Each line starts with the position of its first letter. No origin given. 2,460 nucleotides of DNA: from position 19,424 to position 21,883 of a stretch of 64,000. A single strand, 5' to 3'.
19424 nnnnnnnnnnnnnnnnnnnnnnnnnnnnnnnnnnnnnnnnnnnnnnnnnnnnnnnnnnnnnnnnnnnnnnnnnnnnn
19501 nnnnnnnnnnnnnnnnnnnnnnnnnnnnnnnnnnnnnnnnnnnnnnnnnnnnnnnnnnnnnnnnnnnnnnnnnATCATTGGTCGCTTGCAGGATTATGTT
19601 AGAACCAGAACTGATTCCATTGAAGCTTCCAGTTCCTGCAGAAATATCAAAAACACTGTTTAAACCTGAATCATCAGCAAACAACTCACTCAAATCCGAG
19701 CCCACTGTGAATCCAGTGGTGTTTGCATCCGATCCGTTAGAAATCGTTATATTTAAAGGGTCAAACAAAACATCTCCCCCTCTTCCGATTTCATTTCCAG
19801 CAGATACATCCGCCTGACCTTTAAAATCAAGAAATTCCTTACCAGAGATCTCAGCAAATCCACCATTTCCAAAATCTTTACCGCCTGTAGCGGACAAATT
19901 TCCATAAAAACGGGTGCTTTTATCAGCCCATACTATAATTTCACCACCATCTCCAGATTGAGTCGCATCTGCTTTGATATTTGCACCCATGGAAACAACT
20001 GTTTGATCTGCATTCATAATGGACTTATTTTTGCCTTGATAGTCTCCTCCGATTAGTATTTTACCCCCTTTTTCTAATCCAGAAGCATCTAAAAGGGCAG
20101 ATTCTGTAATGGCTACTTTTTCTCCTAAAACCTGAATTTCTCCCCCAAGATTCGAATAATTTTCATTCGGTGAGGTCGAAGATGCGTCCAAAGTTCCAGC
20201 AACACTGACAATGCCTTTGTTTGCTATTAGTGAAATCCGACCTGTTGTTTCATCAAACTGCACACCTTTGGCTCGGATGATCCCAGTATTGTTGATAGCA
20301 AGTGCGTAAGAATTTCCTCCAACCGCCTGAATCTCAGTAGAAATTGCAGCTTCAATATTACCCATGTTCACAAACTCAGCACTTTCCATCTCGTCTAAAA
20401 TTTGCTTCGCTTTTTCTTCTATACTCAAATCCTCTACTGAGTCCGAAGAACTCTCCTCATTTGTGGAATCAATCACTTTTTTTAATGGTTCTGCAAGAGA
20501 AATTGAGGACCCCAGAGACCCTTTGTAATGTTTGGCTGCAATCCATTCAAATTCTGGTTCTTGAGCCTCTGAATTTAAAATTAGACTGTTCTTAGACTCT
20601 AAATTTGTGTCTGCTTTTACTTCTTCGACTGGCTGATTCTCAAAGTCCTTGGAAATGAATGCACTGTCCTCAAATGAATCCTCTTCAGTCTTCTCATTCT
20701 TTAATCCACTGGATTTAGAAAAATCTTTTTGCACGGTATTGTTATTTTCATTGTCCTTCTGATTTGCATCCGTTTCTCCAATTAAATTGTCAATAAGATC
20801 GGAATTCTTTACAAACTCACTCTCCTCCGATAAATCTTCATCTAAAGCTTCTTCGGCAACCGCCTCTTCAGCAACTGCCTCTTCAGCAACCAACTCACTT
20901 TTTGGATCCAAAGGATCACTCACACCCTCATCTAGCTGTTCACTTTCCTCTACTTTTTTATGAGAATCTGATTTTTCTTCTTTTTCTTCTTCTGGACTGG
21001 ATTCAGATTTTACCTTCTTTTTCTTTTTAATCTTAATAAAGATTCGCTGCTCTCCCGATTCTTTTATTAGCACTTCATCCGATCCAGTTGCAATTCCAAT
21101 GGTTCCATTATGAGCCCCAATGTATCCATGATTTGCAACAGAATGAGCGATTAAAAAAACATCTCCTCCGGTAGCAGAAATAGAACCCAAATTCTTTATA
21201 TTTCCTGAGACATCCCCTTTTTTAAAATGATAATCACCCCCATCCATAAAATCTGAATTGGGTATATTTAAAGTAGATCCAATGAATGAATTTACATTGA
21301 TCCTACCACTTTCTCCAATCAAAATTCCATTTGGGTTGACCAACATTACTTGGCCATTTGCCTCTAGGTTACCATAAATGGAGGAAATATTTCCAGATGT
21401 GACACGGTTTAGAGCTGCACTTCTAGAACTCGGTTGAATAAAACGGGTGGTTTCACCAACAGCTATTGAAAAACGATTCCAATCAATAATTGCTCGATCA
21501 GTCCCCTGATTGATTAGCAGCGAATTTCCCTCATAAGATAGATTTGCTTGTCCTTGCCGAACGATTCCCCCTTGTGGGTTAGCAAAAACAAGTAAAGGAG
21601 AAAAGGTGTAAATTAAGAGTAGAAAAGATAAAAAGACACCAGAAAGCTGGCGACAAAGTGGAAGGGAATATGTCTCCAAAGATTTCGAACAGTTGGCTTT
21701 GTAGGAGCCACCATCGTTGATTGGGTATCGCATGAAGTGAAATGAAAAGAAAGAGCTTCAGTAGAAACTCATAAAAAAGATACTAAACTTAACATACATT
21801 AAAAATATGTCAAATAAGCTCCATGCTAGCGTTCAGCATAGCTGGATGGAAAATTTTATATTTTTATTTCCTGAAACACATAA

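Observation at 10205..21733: Orphan 3842-aa TpsA/filamentous-haemagglutinin-like exoprotein without a TpsB transporter gene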

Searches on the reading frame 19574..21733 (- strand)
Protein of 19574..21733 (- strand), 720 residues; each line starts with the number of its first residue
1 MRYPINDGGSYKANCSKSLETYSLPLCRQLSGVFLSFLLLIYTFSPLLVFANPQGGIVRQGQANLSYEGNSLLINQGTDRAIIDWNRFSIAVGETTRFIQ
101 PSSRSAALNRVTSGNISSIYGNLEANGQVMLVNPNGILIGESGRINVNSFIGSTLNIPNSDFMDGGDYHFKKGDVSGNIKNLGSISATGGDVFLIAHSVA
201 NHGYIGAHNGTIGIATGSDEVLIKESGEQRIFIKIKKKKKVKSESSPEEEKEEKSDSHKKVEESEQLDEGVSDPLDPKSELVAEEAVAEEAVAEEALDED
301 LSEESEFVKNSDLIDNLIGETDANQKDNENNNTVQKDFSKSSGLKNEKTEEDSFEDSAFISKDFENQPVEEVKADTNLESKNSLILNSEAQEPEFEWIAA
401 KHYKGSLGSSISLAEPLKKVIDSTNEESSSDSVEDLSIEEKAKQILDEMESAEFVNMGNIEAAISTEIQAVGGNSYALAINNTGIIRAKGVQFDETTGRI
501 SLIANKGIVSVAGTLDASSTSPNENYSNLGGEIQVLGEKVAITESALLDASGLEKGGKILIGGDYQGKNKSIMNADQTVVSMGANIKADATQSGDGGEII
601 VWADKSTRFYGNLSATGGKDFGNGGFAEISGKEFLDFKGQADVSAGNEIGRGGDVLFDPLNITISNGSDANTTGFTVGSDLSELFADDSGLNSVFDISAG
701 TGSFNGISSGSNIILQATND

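Call 12: find_homologous_proteins(query=window:19574-21733:-)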
Query window:19574-21733:- (720 aa): 135 proteins with E <= 0.001 among 8000 candidates; the best 120 are listed.
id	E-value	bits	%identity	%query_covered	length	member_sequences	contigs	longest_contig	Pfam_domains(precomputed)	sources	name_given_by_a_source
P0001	2.4e-104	368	48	37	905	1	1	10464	PF18886.7,PF05860.20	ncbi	-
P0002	2.0e-87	313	49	28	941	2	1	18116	PF05860.20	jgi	-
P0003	2.6e-81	292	49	27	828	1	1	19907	PF18886.7,PF05860.20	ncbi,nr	ncbi:MAG: hypothetical protein JWQ71_1836, partial [Pedosphaera sp.]|nr:hypothetical protein [Pedosp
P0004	1.6e-80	290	48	29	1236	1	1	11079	PF05860.20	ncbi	ncbi:MAG: filamentous hemagglutinin N-terminal domain-containing protein, partial [Verrucomicrobiota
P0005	3.6e-80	289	53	22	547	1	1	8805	PF05860.20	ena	-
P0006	2.3e-79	286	50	25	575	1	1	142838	PF05860.20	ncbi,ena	-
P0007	3.4e-79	285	51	27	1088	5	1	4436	PF18886.7,PF13018.12,PF05860.20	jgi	jgi:filamentous hemagglutinin family protein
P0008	3.4e-78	282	46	32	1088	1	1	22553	PF18886.7,PF05860.20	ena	-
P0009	8.7e-78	281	47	31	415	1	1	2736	PF05860.20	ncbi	ncbi:MAG TPA: filamentous hemagglutinin N-terminal domain-containing protein, partial [Pseudomonadal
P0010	1.2e-77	280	48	29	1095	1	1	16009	PF05860.20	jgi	jgi:filamentous hemagglutinin family protein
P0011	1.7e-77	280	42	32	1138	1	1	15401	PF05860.20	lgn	-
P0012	2.7e-76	276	50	30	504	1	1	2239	PF05860.20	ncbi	-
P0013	1.6e-75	273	45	37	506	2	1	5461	PF05860.20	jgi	jgi:filamentous hemagglutinin family protein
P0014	6.3e-75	271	49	25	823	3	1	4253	PF05860.20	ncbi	ncbi:MAG: filamentous hemagglutinin N-terminal domain-containing protein [Verrucomicrobiia bacterium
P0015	1.1e-74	270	51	26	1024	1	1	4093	PF05860.20,PF07581.18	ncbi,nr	ncbi:MAG TPA: filamentous hemagglutinin N-terminal domain-containing protein, partial [Opitutus sp.]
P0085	1.1e-45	175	40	25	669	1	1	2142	PF13018.12,PF05860.20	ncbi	ncbi:filamentous hemagglutinin N-terminal domain-containing protein, partial [Salmonella enterica]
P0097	3.0e-38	150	41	26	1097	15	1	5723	PF13018.12,PF05860.20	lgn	-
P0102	6.9e-34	136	48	24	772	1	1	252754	PF13018.12,PF05860.20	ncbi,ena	-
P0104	1.3e-32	131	44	23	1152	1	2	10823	PF13018.12,PF05860.20,PF07581.18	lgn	-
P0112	1.6e-29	121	41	25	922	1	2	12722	PF13018.12,PF05860.20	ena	-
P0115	9.3e-29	119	45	26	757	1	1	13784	PF13018.12,PF05860.20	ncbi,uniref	ncbi:filamentous hemagglutinin N-terminal domain-containing protein, partial [Acidithiobacillus sp.]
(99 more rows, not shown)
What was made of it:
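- On ESPR-type extended signal peptide (PF13018): Some relatives do carry it (call 12).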

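Call 16: find_encoding_contigs(protein=P0001, flank=10000, max_places=3)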
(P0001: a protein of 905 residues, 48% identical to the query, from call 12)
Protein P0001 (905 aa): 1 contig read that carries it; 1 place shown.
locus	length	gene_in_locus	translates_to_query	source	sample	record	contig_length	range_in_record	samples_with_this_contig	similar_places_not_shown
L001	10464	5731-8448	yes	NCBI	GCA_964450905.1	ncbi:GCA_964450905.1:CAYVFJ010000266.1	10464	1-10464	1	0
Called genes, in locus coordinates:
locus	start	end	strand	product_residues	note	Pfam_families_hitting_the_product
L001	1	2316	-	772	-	?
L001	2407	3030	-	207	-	PF00753:Lactamase_B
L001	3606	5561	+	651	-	PF09990:DUF2231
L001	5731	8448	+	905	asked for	PF05860:TPS, PF18886:DUF5649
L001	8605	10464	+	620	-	?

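Call 17: find_encoding_contigs(protein=P0006, flank=10000, max_places=3)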
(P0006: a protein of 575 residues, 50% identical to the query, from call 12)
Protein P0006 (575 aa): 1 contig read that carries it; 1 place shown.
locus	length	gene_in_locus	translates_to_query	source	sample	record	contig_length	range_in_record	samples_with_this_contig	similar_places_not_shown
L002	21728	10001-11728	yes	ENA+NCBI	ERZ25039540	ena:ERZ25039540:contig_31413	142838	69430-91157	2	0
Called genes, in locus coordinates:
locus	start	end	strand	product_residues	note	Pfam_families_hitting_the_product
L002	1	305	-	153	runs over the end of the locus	-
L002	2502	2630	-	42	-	-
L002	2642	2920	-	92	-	PF09827:CRISPR_Cas2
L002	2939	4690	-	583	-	PF01930:Cas_Cas4, PF12705:PDDEXK_1 (weak), PF01867:Cas_Cas1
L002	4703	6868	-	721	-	PF22126:C2c1_RuvC-like, PF07282:Cas12f1-like_TNB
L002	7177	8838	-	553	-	PF18911:PKD_4, PF00801:PKD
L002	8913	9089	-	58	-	-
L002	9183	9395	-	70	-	-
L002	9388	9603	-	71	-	-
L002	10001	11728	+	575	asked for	PF05860:TPS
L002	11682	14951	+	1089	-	-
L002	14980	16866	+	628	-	PF08479:POTRA_2 (weak), PF03865:ShlB, PF01103:Omp85 (faint)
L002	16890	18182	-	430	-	PF18884:TSP3_bac (faint)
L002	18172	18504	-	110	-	-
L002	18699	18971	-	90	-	-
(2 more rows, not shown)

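Call 47: search_solved_structures(query=window:19574-21733:-, max_evalue=0.01, show_alignments=1)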
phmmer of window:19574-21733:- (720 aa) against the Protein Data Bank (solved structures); distinct sequences matched with E-value up to 0.01: 5.
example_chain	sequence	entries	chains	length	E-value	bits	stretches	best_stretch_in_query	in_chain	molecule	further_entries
8vba_A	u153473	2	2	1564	5.6e-51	177.2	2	34-219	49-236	EtpA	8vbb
8cpk_A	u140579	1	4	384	1.4e-49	172.6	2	52-219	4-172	EtpA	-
2odl_A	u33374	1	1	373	6.7e-37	130.6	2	54-218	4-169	Adhesin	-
4i84_A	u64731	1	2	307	4.6e-22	81.6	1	53-218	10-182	Heme/hemopexin-binding protein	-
4rm6_A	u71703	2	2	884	4.9e-21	78.2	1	53-217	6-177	Heme/hemopexin-binding protein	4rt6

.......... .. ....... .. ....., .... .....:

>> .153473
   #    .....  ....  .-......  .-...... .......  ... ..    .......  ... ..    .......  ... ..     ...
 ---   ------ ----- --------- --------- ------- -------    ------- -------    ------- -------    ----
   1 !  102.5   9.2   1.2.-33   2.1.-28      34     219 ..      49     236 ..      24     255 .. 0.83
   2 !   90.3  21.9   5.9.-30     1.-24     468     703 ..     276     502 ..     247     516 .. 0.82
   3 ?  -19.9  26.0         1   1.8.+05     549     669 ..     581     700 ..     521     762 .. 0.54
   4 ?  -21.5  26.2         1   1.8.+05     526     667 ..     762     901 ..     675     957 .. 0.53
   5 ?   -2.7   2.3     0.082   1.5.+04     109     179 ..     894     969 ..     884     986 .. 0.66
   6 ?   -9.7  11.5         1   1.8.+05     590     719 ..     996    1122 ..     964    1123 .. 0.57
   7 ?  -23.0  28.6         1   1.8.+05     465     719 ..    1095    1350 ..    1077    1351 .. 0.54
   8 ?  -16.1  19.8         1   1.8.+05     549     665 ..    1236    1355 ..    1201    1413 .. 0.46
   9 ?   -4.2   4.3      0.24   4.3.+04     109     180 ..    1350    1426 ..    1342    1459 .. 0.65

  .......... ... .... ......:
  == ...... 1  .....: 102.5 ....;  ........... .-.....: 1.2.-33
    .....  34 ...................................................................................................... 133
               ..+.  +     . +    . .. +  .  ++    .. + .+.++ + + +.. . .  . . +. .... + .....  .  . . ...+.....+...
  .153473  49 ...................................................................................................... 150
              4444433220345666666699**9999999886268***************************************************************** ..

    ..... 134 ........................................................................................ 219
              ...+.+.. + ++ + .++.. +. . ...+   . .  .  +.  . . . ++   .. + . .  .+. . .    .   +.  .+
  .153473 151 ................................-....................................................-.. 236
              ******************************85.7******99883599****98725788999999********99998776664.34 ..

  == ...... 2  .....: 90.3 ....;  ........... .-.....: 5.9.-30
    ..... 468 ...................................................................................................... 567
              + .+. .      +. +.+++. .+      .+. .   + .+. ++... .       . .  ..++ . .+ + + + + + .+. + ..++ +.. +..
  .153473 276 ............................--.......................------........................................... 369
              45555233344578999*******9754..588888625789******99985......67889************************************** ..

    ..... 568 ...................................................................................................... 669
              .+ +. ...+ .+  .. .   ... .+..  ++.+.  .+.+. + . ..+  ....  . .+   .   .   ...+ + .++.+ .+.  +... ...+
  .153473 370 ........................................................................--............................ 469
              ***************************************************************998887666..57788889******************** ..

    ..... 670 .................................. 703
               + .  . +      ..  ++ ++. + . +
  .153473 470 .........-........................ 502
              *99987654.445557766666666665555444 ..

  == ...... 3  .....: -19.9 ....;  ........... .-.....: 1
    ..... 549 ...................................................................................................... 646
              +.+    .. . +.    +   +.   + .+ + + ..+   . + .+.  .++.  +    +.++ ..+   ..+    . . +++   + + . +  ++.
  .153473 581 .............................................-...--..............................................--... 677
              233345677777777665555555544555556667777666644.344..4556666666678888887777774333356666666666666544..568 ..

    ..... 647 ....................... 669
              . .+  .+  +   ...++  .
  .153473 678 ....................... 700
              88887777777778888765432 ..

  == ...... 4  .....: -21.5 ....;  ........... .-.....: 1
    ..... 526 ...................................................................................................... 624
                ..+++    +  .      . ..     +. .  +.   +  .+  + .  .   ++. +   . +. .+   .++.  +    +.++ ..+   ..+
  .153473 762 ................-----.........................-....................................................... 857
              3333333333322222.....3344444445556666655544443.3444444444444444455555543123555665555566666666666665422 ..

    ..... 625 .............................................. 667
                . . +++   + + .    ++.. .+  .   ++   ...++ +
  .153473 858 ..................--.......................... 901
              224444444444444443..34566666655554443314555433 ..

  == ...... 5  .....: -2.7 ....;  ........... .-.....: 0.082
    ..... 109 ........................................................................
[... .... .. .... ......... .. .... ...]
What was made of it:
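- On EtpA/HMW1-type glycosylated TpsA adhesins: Residues 468-703 align to EtpA residues 276-502 (call 47).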

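Call 59: predict_structure(alignment_id=A3)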
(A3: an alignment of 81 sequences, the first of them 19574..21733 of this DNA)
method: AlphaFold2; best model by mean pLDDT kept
length: 720 residues; sequences in the alignment: 81
mean_pLDDT: 76.1   pTM: 0.72
mean pLDDT of the five models: 76.1, 74.5, 74.5, 74.2, 74.0
residues with pLDDT >= 90: 367; 70-90: 104; 50-70: 63; < 50: 186
segments of 3 or more residues with pLDDT < 50: 1-4, 6-26, 254-260, 262-267, 269-294, 298-300, 302-414, 700-702
pLDDT, mean of each block of 10 residues (from residue 1): 45 45 49 82 75 96 97 98 98 98 98 97 98 98 98 97 97 92 97 96 96 93 94 86 69 49 43 43 38 43 40 41 35 35 33 35 37 35 33 32 31 55 62 73 77 92 93 71 94 83 93 95 85 96 96 97 97 96 97 98 96 97 98 94 95 97 77 58 82 78 70 93
secondary structure, 60 per line:
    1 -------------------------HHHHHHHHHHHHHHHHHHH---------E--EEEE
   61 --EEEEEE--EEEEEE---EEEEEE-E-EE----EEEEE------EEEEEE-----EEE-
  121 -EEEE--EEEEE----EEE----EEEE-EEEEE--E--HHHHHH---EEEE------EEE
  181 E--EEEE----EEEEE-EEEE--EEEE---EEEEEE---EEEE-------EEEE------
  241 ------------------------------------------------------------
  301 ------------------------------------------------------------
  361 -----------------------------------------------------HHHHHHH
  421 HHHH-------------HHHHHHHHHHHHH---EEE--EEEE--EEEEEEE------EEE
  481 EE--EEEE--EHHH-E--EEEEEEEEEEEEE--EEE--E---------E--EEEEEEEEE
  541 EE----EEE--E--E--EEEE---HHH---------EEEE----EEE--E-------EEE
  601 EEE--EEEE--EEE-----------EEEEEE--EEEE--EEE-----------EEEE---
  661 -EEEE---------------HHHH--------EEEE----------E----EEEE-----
elements in order (helices of 4 or more, strands of 3 or more residues): H26-44 E57-60 E63-68 E71-76 E80-85 E95-99 E106-111 E117-119 E122-125 E128-132 E137-139 E144-147 E149-153 H159-164 E168-171 E178-181 E184-187 E192-196 E198-201 E204-207 E211-216 E220-223 E231-234 H414-424 H438-450 E454-456 E459-462 E465-471 E478-482 E485-488 E499-511 E514-516 E532-542 E547-549 E558-561 E577-580 E585-587 E598-603 E606-609 E612-614 E626-631 E634-637 E640-642 E654-657 E662-665 H681-684 E693-696 E712-715
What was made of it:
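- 21581..21733 (-): Residues 1-51: N-terminal leader and Sec signal peptide. A 30-residue n-region holds the only two Cys (15 and 27). The hydrophobic core spans ~31-48, and cleavage is predicted after VFA, before NPQGG. AlphaFold helix at 26-44 (call 59).
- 21029..21580 (-): Residues 52-235: core TPS secretion domain, with the NPNG motif at 133-136 and no NPNL motif. PDB phmmer hits: EtpA 5.6e-51, HMW1 6.7e-37, HxuA (call 47). pLDDT 92-98 (call 59).
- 19625..20368 (-): Residues 456-703: continuation of the EtpA/HMW1-type N-terminal beta-helix, with the conserved motifs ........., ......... and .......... phmmer domain 2 matches EtpA residues 276-502 (call 47). pLDDT above 90 (call 59).
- On TpsA passenger of two-partner (type Vb) secretion: The AlphaFold model has pLDDT above 90 over residues 50-240 and 450-660 (call 59).
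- The beta-helix is modelled with pLDDT above 90 (call 59).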
